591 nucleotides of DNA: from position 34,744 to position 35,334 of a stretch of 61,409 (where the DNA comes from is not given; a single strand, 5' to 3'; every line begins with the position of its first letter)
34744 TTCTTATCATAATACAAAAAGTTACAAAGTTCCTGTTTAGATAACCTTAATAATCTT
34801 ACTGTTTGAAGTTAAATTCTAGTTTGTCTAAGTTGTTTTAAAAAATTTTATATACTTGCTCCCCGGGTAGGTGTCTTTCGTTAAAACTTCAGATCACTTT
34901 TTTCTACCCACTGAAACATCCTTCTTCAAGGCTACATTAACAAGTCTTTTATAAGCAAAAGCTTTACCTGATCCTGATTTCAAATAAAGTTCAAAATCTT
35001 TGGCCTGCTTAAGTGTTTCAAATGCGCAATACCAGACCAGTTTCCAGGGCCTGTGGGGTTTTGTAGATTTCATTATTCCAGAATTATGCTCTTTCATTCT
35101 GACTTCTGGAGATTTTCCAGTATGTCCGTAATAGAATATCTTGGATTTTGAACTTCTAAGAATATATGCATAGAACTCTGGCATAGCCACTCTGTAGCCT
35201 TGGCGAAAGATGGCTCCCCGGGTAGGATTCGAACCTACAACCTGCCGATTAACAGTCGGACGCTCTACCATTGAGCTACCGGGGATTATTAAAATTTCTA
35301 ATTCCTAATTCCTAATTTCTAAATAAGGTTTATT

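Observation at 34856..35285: Single-gene GIY-YIG cassette at the 3' end of tRNA-Asn, bracketed by an exact 14-nt duplication of the tRNA end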

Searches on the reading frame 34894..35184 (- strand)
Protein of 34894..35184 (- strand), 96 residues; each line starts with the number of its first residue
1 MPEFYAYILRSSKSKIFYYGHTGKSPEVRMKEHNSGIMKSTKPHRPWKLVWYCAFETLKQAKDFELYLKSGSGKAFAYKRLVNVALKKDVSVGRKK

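Call 4: search_protein_families(library=pfam, proteins=[window:34894-35184:-], max_evalue=0.01)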
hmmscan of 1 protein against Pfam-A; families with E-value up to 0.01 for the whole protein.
window:34894-35184:- (96 aa): 1 family
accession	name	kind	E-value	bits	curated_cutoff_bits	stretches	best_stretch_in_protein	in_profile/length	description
PF01541.30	GIY-YIG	-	2.5e-16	60.2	22.6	1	4-74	2-74/78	GIY-YIG catalytic domain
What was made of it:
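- On GIY-YIG nuclease superfamily (Pfam PF01541): 60.2 bits against a cut-off of 22.6, E=2.5e-16 (call 4).
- Checked: It matches Pfam GIY-YIG PF01541 with E=2.5e-16 (call 4).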

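Call 5: search_protein_families(library=ncbifam, proteins=[window:34894-35184:-], max_evalue=0.01)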
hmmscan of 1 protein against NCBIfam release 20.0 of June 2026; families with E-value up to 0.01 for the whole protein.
window:34894-35184:- (96 aa): 0 families
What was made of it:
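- On UPF0213 / COG2827 (YhbQ-like), Slx1 cluster: No NCBIfam hit at E<=0.01 (call 5).
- Closest known: Slx1 / UPF0213. Different: No NCBIfam model matches it (call 5).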

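Call 9: find_homologous_proteins(query=window:34894-35184:-)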
Query window:34894-35184:- (96 aa): 756 proteins with E <= 0.001 among 777 candidates; the best 120 are listed.
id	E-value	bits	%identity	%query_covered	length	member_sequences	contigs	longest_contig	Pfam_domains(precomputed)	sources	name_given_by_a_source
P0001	1.8e-58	212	100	100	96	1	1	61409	PF01541.31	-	-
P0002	8.5e-49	182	86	97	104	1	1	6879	PF01541.31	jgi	jgi:putative endonuclease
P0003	1.1e-43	165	79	99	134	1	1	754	PF01541.31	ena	-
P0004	1.3e-43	165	80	100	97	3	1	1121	PF01541.31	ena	-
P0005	1.5e-43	165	84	94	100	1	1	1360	PF01541.31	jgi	jgi:predicted GIY-YIG superfamily endonuclease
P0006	4.1e-42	160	81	92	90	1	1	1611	PF01541.31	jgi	jgi:predicted GIY-YIG superfamily endonuclease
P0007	3.1e-39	151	75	99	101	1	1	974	PF01541.31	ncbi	-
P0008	6.1e-38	147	81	92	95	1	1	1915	PF01541.31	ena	-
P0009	4.0e-37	144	73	96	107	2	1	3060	PF01541.31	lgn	-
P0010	1.1e-36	143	77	94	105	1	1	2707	PF01541.31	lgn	-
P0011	5.2e-36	141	74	96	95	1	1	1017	PF01541.31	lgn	-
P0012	6.7e-36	140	79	90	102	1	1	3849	PF01541.31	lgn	-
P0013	1.0e-35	140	75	95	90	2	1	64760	PF01541.31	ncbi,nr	ncbi:GIY-YIG nuclease family protein [Candidatus Microgenomates bacterium]|nr:GIY-YIG nuclease famil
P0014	1.2e-35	139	75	76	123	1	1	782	PF01541.31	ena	-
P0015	2.1e-35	139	75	92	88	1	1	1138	PF01541.31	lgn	-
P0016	2.8e-35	138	74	92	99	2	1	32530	PF01541.31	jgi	-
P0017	2.9e-35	138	71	96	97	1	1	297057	PF01541.31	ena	-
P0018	2.9e-35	138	76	92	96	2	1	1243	PF01541.31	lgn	-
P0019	3.8e-35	138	75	92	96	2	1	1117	PF01541.31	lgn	-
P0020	5.5e-35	137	74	96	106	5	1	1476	PF01541.31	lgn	-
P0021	6.1e-35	137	73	92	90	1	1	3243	PF01541.31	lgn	-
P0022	1.3e-34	136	68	99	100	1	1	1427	PF01541.31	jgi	jgi:putative endonuclease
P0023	1.7e-34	136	76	91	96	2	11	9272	PF01541.31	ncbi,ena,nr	ncbi:hypothetical protein A3J17_03085 [Candidatus Curtissbacteria bacterium RIFCSPLOWO2_02_FULL_40_1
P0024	2.3e-34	135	69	99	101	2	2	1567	PF01541.31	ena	-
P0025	3.4e-34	135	73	90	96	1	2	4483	PF01541.31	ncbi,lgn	-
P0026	3.4e-34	135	71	95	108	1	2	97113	PF01541.31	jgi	-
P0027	3.5e-34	135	72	96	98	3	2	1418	PF01541.31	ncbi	-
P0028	4.7e-34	134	73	95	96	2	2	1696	PF01541.31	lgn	-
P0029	5.5e-34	134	72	96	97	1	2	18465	PF01541.31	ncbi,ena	-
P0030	5.8e-34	134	74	91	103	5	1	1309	PF01541.31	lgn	-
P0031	6.9e-34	134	76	90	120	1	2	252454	PF01541.31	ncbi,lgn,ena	-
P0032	7.2e-34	134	68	100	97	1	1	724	PF01541.31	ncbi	-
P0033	7.9e-34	134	72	96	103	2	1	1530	PF01541.31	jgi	jgi:predicted GIY-YIG superfamily endonuclease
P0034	9.4e-34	133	70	96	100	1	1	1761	PF01541.31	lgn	-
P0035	1.0e-33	133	76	92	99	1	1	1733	PF01541.31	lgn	-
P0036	1.4e-33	133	72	96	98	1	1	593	PF01541.31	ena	-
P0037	1.4e-33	133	69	99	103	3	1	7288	PF01541.31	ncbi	ncbi:MAG: GIY-YIG nuclease family protein [Patescibacteria group bacterium]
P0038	1.4e-33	133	74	92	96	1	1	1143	PF01541.31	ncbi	-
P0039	1.5e-33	133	67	96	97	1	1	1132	PF01541.31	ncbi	-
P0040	1.7e-33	132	76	90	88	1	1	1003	PF01541.31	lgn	-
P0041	1.9e-33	132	74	90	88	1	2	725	PF01541.31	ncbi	-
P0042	2.1e-33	132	68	95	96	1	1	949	PF01541.31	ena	-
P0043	2.2e-33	132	71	90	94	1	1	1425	PF01541.31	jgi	jgi:predicted GIY-YIG superfamily endonuclease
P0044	2.2e-33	132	70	96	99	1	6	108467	PF01541.31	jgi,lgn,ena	-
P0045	2.8e-33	132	72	94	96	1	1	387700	PF01541.31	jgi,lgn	jgi:predicted GIY-YIG superfamily endonuclease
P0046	2.9e-33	132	73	92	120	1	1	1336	PF01541.31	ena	-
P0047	3.0e-33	132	71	95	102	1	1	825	PF01541.31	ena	-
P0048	3.3e-33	132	78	82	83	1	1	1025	PF01541.31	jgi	jgi:predicted GIY-YIG superfamily endonuclease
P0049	4.0e-33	131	70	96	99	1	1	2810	PF01541.31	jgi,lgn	-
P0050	4.0e-33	131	71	96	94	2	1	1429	PF01541.31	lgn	-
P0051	5.1e-33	131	67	96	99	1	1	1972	PF01541.31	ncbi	-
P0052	6.1e-33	131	71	95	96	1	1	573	PF01541.31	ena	-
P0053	6.4e-33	131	70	95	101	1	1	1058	PF01541.31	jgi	jgi:putative endonuclease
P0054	7.0e-33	131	71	93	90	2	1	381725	PF01541.31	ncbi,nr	ncbi:GIY-YIG nuclease family protein [Patescibacteria group bacterium]|nr:GIY-YIG nuclease family pr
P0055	7.9e-33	130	71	94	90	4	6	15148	PF01541.31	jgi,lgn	jgi:putative endonuclease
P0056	8.0e-33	130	68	96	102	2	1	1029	PF01541.31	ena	-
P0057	8.2e-33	130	71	97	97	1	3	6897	PF01541.31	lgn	-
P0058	8.4e-33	130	70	97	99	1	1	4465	PF01541.31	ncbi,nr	ncbi:MAG: GIY-YIG nuclease family protein [Candidatus Scalindua sp.]|nr:GIY-YIG nuclease family prot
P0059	8.4e-33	130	69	97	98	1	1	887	PF01541.31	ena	-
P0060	8.6e-33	130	71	94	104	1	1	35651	PF01541.31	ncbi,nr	ncbi:MAG: GIY-YIG nuclease family protein [Candidatus Moranbacteria bacterium]|nr:GIY-YIG nuclease f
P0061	8.8e-33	130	73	92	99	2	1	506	PF01541.31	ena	-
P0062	8.8e-33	130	69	95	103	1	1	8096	PF01541.31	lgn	-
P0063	9.3e-33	130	67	96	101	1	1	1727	PF01541.31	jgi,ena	-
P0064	9.4e-33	130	72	92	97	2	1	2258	PF01541.31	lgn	-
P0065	9.7e-33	130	67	96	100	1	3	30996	PF01541.31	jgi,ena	jgi:predicted GIY-YIG superfamily endonuclease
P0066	1.0e-32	130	66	96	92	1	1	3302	PF01541.31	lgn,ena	-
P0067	1.1e-32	130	67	96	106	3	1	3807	PF01541.31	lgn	-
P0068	1.2e-32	130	71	91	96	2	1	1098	PF01541.31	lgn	-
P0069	1.4e-32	130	68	97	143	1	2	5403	PF01541.31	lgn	-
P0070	1.4e-32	130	67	96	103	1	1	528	PF01541.31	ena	-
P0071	1.4e-32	130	71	91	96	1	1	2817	PF01541.31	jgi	jgi:predicted GIY-YIG superfamily endonuclease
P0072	1.5e-32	130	69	95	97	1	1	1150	PF01541.31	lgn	-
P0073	1.5e-32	130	69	94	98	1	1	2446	PF01541.31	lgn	-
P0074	1.6e-32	129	68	96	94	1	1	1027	PF01541.31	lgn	-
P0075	1.8e-32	129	70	96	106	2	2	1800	PF01541.31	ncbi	-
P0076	2.0e-32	129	67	99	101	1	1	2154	PF01541.31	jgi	jgi:putative endonuclease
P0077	2.4e-32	129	70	95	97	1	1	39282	PF01541.31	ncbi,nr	ncbi:MAG: GIY-YIG nuclease family protein [Candidatus Pacebacteria bacterium]|nr:GIY-YIG nuclease fa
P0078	2.4e-32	129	68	96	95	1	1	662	PF01541.31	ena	-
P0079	2.8e-32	129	69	95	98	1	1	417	PF01541.31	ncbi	-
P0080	3.1e-32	128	68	96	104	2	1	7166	PF01541.31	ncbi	ncbi:MAG: GIY-YIG nuclease family protein [Patescibacteria group bacterium]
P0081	3.5e-32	128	71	91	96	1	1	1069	PF01541.31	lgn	-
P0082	3.6e-32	128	68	95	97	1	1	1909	PF01541.31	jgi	-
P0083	3.6e-32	128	66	96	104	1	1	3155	PF01541.31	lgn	-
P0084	3.8e-32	128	76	91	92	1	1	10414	PF01541.31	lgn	-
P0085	3.8e-32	128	72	90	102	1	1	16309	PF01541.31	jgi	jgi:predicted GIY-YIG superfamily endonuclease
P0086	4.2e-32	128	66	98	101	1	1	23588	PF01541.31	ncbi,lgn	-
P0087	4.3e-32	128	71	96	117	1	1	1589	PF01541.31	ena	-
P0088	4.4e-32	128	71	93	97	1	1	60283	PF01541.31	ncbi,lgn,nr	ncbi:MAG: GIY-YIG nuclease family protein [Planctomycetes bacterium]|nr:GIY-YIG nuclease family prot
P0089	4.4e-32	128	67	96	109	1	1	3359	PF01541.31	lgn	-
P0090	5.4e-32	128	71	96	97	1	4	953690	PF01541.31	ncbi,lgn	-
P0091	5.5e-32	128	75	89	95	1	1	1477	PF01541.31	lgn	-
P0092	5.7e-32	128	70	95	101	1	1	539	PF01541.31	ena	-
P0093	5.7e-32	128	68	96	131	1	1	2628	PF01541.31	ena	-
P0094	5.9e-32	128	67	95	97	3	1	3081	PF01541.31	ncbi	-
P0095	5.9e-32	128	70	94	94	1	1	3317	PF01541.31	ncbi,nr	ncbi:MAG: GIY-YIG nuclease family protein [Candidatus Moranbacteria bacterium]|nr:GIY-YIG nuclease f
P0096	5.9e-32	128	72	89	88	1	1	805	PF01541.31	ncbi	-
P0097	6.0e-32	128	69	97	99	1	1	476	PF01541.31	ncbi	-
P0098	6.0e-32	128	70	91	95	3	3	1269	PF01541.31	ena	-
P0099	6.4e-32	127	68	97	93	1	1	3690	PF01541.31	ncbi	-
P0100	6.9e-32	127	69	95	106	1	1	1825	PF01541.31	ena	-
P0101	7.1e-32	127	71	90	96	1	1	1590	PF01541.31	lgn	-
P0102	7.2e-32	127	69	95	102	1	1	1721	PF01541.31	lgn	-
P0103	7.2e-32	127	70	96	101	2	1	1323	PF01541.31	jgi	jgi:predicted GIY-YIG superfamily endonuclease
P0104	7.9e-32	127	68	95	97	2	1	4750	PF01541.31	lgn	-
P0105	8.8e-32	127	69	92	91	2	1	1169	PF01541.31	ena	-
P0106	9.1e-32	127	71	96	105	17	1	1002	PF01541.31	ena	-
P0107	9.8e-32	127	68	96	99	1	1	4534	PF01541.31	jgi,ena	-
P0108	1.0e-31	127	70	91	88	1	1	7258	PF01541.31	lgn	-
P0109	1.0e-31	127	69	94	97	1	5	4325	PF01541.31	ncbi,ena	ncbi:MAG: GIY-YIG nuclease family protein [Patescibacteria group bacterium]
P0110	1.1e-31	127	65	95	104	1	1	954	PF01541.31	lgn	-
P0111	1.1e-31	127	67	95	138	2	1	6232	PF01541.31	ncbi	-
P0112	1.1e-31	127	67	95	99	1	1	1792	PF01541.31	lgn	-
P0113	1.2e-31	127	66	99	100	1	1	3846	PF01541.31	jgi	jgi:putative endonuclease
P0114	1.3e-31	126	70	94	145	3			PF01541.31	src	-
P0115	1.3e-31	126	70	91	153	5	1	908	PF01541.31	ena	-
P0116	1.3e-31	126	69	95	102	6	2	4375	PF01541.31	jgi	jgi:putative endonuclease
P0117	1.3e-31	126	70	94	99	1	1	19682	PF01541.31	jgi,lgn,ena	-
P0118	1.3e-31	126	66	95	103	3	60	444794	PF01541.31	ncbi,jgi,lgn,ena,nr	ncbi:MAG: hypothetical protein A2186_01535 [Candidatus Levybacteria bacterium RIFOXYA1_FULL_41_10]|n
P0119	1.4e-31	126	71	90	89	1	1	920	PF01541.31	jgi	jgi:putative endonuclease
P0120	1.5e-31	126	67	96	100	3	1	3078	PF01541.31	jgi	jgi:predicted GIY-YIG superfamily endonuclease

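Call 16: find_related_loci(query=A1, collection=genome_contigs, flank=3000)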
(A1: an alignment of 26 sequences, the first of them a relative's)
Query A1 (96 aa) in genome_contigs; peptide patterns used: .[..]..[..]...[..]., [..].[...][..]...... (x = any residue, [..] = any of these).
143 stretches matched a pattern; 114 encode a relative of the query (tblastn E <= 1e-3); the best 80 are kept; 80 distinct loci.
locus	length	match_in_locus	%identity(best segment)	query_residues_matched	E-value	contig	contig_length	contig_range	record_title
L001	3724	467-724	76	4-90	2e-39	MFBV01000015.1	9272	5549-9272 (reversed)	MAG: Candidatus Curtissbacteria bacterium RIFCSPLOWO2_02_FULL_40_11 rifcsplowo2_02_scaffold_22544, whole genome shotgun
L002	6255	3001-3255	76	4-89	1e-38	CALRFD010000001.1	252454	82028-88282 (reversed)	MAG: Patescibacteria group bacterium isolate Ike-100m-12 genome assembly, contig: Ike-100-c8, whole genome shotgun seque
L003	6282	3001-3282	67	1-95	5e-38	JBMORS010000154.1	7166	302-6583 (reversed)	MAG: Patescibacteria group bacterium isolate Betzabe_MAG186 MAG186_154, whole genome shotgun sequence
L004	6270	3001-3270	71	5-95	5e-38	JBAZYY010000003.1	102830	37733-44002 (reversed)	MAG: Parcubacteria group bacterium isolate SO_2017_GW1_93 NODE_1341_length_102830_cov_4.815166_OW334_2017, whole genome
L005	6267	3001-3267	71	6-95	9e-38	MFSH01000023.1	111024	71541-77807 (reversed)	MAG: Candidatus Moranbacteria bacterium RIFOXYB1_FULL_43_19 rifoxyb1_full_scaffold_93, whole genome shotgun sequence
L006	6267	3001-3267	71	5-94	1e-37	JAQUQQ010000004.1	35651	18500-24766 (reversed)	MAG: Candidatus Moraniibacteriota bacterium isolate STD1_53 NODE_2337_length_35651_cov_8.931624_Sandtown_D1, whole genom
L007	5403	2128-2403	70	4-96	2e-37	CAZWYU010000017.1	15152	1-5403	MAG TPA_asm: uncultured Candidatus Saccharibacteria bacterium isolate SRP067234_co1_81 genome assembly, contig: k99_1645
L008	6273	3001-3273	70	4-95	2e-37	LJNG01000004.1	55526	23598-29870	MAG: Parcubacteria bacterium DG_74_3 15858, whole genome shotgun sequence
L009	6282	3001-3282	69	1-95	2e-37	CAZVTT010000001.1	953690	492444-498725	MAG TPA_asm: uncultured Gammaproteobacteria bacterium isolate SRP292972_co1_32 genome assembly, contig: NODE_3_length_95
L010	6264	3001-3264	71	4-92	2e-37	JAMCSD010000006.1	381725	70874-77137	MAG: Patescibacteria group bacterium isolate FK_Sedi_A_Bin.230 NODE_11_length_381725_cov_7.35113, whole genome shotgun s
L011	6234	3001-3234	77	4-82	4e-37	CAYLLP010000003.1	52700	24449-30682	MAG TPA_asm: uncultured Gammaproteobacteria bacterium isolate SRP136066_co1_422 genome assembly, contig: NODE_397_length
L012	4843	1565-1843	64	2-95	8e-37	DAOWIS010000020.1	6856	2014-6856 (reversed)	MAG TPA_asm: bacterium isolate CSMAG_2049 CSMAG_2049_k141_70021_length_6856_cov_17.0000, whole genome shotgun sequence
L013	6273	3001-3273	66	4-95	1e-36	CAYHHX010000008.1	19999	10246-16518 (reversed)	MAG TPA_asm: uncultured Candidatus Saccharibacteria bacterium isolate ERP119705_co13_61 genome assembly, contig: NODE_33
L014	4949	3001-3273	65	4-95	9e-37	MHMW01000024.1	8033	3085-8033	MAG: Candidatus Portnoybacteria bacterium RBG_19FT_COMBO_36_7 RBG_13_scaffold_7216, whole genome shotgun sequence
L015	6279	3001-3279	66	1-94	1e-36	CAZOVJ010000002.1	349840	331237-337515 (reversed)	MAG TPA_asm: uncultured Gammaproteobacteria bacterium isolate SRP068000_co4_46 genome assembly, contig: NODE_5_length_34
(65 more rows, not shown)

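Call 33: find_encoding_contigs(protein=P0002, flank=3500, max_places=3)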
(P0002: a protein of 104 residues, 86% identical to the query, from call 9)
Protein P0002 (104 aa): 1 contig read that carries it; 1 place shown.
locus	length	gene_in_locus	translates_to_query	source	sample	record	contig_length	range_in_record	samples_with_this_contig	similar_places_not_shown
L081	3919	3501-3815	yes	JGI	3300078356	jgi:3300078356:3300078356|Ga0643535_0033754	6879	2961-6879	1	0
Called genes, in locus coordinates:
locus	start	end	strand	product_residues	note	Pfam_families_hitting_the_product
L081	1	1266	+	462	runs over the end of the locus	PF13522:GATase_6, PF13537:GATase_7, PF00156:Pribosyltran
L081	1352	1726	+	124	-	PF00903:Glyoxalase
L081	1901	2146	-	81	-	PF00313:CSD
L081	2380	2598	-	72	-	PF08281:Sigma70_r4_2 (weak)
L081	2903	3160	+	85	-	PF01541:GIY-YIG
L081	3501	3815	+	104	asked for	PF01541:GIY-YIG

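Call 59: search_solved_structures(query=A1, max_evalue=1, show_alignments=2)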
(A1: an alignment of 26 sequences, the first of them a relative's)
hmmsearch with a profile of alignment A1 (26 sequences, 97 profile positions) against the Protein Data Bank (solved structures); distinct sequences matched with E-value up to 1: 9.
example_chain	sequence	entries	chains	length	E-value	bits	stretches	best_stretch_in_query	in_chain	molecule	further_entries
1zg2_A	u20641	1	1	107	7.8e-10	42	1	2-69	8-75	Hypothetical UPF0213 protein BH0048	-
1ywl_A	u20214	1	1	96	2.2e-06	31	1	2-67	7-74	Hypothetical UPF0213 protein EF2693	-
7cq2_A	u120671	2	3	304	0.0001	25.6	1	2-69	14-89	Structure-specific endonuclease subunit SLX1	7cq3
7wme_A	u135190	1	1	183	0.0005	23.4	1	2-62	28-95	Structure-specific endonuclease subunit SLX1 homolog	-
7cq4_A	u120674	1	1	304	0.00063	23.1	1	2-68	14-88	Structure-specific endonuclease subunit SLX1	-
4xlg_A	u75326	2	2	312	0.0018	21.7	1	2-63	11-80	Structure-specific endonuclease subunit SLX1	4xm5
6seh_C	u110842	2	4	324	0.0031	20.9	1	2-62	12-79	Structure-specific endonuclease subunit SLX1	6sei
2xmo_A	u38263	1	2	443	0.24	14.9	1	47-92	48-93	LMO2642 PROTEIN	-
1iv8_A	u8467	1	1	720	0.68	13.4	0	14-45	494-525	MALTOOLIGOSYL TREHALOSE SYNTHASE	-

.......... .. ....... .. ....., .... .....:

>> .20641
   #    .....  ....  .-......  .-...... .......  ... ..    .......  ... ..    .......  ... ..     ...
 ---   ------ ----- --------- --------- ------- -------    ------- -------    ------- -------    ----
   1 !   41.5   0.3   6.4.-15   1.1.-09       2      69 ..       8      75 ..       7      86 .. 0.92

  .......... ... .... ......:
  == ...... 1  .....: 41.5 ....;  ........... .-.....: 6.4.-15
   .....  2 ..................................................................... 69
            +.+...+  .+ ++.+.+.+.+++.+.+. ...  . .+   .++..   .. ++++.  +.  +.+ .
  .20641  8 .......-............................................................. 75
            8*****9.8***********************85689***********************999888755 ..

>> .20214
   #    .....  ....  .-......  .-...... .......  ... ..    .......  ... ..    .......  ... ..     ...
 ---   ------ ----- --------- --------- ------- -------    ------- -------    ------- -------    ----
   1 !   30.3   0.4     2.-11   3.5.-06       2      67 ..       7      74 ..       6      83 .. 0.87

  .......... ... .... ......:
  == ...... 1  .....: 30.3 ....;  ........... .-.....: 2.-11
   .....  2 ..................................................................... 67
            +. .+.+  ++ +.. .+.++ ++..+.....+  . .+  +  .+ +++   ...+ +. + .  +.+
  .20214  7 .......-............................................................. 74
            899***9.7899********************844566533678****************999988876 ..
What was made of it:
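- On UPF0213 / COG2827 (YhbQ-like), Slx1 cluster: 1zg2 E=7.8e-10, 1ywl E=2.2e-6, SLX1 E=1e-4 (call 59).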

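Call 61: predict_structure(alignment_id=A1)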
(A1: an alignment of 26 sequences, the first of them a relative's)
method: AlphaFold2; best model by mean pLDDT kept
length: 96 residues; sequences in the alignment: 26
mean_pLDDT: 89.1   pTM: 0.77
mean pLDDT of the five models: 89.1, 89.0, 87.3, 87.2, 86.0
residues with pLDDT >= 90: 64; 70-90: 27; 50-70: 5; < 50: 0
segments of 3 or more residues with pLDDT < 50: none
pLDDT, mean of each block of 10 residues (from residue 1): 89 92 95 93 93 95 95 86 80 61
secondary structure, 60 per line:
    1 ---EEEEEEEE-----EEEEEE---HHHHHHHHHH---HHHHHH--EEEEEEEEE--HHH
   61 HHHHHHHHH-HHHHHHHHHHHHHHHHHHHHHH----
elements in order: E4-11 E17-22 H26-35 H39-44 E47-55 H58-69 H71-92
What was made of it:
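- On GIY-YIG nuclease superfamily (Pfam PF01541): The beta-beta-alpha-alpha-beta-alpha fold is predicted at pLDDT 89 (call 61).
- On Free-standing GIY-YIG homing endonucleases: The protein is 96 aa with a single Pfam domain covering residues 4-74, plus one C-terminal helix (calls 4, 61).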
